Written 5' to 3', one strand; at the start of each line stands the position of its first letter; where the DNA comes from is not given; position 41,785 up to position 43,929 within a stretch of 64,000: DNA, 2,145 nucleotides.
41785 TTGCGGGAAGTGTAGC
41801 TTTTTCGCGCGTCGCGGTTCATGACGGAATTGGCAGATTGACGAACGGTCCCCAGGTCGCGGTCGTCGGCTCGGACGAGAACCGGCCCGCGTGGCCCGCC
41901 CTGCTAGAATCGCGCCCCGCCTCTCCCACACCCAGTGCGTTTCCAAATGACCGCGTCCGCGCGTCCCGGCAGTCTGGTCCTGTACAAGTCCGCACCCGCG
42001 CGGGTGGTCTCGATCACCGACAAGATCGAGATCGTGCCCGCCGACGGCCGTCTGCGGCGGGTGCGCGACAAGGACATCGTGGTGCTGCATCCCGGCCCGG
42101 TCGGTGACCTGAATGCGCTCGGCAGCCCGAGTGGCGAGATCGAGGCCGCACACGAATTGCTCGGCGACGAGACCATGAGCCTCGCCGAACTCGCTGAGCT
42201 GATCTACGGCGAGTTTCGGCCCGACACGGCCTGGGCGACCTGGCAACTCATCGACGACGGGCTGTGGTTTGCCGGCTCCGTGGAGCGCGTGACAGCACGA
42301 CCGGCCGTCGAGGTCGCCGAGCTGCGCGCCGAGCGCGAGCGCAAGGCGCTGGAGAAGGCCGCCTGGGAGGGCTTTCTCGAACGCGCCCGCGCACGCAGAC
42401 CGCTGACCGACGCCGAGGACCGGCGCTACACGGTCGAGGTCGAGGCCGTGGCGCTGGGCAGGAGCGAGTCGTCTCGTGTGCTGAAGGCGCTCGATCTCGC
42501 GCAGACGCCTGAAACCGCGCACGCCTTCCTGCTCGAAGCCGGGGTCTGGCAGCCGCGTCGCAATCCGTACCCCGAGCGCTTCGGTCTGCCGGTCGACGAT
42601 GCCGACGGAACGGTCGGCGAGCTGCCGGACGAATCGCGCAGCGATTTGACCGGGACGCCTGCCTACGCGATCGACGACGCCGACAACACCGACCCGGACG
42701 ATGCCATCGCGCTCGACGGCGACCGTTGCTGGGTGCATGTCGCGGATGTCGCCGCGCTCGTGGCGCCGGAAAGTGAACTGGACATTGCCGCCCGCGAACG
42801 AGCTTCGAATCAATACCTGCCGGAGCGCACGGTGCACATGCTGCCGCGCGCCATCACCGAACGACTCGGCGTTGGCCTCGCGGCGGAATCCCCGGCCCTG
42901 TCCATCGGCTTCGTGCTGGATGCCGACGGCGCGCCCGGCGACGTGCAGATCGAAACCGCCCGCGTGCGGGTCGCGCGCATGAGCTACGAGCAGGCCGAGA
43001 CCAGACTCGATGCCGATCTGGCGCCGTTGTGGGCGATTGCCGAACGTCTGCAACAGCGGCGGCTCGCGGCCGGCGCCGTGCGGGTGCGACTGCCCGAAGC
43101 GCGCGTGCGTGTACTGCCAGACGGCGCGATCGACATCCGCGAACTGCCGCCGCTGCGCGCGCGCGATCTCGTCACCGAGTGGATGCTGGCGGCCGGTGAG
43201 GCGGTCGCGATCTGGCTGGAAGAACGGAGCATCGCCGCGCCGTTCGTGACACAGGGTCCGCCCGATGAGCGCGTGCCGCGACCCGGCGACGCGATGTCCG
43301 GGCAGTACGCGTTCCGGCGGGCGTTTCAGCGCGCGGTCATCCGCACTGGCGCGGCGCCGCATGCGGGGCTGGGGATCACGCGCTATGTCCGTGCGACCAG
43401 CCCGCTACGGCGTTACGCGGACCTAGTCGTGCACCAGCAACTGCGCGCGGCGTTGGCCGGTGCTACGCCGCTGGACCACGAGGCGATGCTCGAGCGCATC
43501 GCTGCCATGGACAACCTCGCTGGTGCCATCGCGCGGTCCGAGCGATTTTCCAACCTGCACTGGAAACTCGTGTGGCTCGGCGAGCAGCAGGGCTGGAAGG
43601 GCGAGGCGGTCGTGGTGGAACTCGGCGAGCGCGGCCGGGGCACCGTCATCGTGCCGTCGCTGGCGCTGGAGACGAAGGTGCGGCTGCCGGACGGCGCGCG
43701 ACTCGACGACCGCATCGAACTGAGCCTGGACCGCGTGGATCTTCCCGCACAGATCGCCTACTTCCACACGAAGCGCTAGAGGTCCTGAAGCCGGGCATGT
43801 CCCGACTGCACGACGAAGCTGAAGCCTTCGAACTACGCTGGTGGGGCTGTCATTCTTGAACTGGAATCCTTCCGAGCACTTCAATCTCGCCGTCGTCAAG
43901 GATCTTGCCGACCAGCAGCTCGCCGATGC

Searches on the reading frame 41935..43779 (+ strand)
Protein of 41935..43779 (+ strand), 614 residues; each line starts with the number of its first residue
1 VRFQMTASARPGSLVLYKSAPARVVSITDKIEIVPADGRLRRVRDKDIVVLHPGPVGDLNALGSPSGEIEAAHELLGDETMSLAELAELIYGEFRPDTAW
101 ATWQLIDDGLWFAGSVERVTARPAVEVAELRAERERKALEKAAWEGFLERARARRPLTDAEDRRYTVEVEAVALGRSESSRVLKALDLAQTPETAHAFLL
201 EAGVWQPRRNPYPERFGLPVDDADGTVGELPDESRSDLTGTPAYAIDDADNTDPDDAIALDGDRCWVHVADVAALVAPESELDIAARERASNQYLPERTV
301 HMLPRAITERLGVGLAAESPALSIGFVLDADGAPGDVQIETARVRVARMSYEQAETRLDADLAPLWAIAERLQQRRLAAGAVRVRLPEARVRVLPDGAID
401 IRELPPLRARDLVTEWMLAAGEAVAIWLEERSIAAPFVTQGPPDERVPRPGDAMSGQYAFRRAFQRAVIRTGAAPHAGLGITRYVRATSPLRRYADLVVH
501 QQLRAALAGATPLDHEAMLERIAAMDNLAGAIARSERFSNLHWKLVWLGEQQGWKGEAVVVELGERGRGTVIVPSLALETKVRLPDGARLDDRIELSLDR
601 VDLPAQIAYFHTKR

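Call 3: search_protein_families(library=pfam, proteins=[window:41935-43779:+], max_evalue=0.01)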
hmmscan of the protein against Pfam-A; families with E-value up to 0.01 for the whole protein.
window:41935-43779:+ (614 aa): 3 families
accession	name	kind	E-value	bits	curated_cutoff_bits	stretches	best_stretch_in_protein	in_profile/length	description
PF00773.25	RNB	-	4e-53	181.2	29.3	2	235-446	1-233/326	RNB domain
PF23161.1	HTH_RNase_II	-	5.9e-17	62.7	24.7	1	127-211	1-95/95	Double HTH domain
PF18614.7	RNase_II_C_S1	-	1.5e-07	31.6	26.6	1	554-606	1-52/59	RNase II-type exonuclease C-terminal S1 domain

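Call 4: search_protein_families(library=ncbifam, proteins=[window:41935-43779:+], max_evalue=0.01)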
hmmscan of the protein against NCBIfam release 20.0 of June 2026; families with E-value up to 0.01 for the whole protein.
window:41935-43779:+ (614 aa): 5 families
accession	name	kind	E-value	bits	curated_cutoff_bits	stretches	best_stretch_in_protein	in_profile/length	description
TIGR02063.1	RNase_R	equivalog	3e-40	138.2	597.85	2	224-444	236-478/711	ribonuclease R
TIGR00358.1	3_prime_RNase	superfamily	7e-35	120.4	368.6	2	227-445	187-426/657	VacB/RNase II family 3'-5' exoribonuclease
NF003455.0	PRK05054.1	equivalog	9.5e-23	80.2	542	2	232-354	187-317/645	exoribonuclease II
TIGR02062.1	RNase_B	equivalog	1.1e-20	73.3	641.9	2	233-358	187-321/646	exoribonuclease II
NF008648.0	PRK11642.1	equivalog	2.1e-16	59.4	982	2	220-310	245-340/813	ribonuclease R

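Call 61: find_related_loci(query=window:41947-43779:+, collection=metagenome_contigs, flank=10000)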
Query window:41947-43779:+ (610 aa) in metagenome_contigs; peptide patterns used: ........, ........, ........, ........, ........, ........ (x = any residue, [..] = any of these).
74 stretches matched a pattern, but none encodes a relative of the query by tblastn (E <= 1e-3).
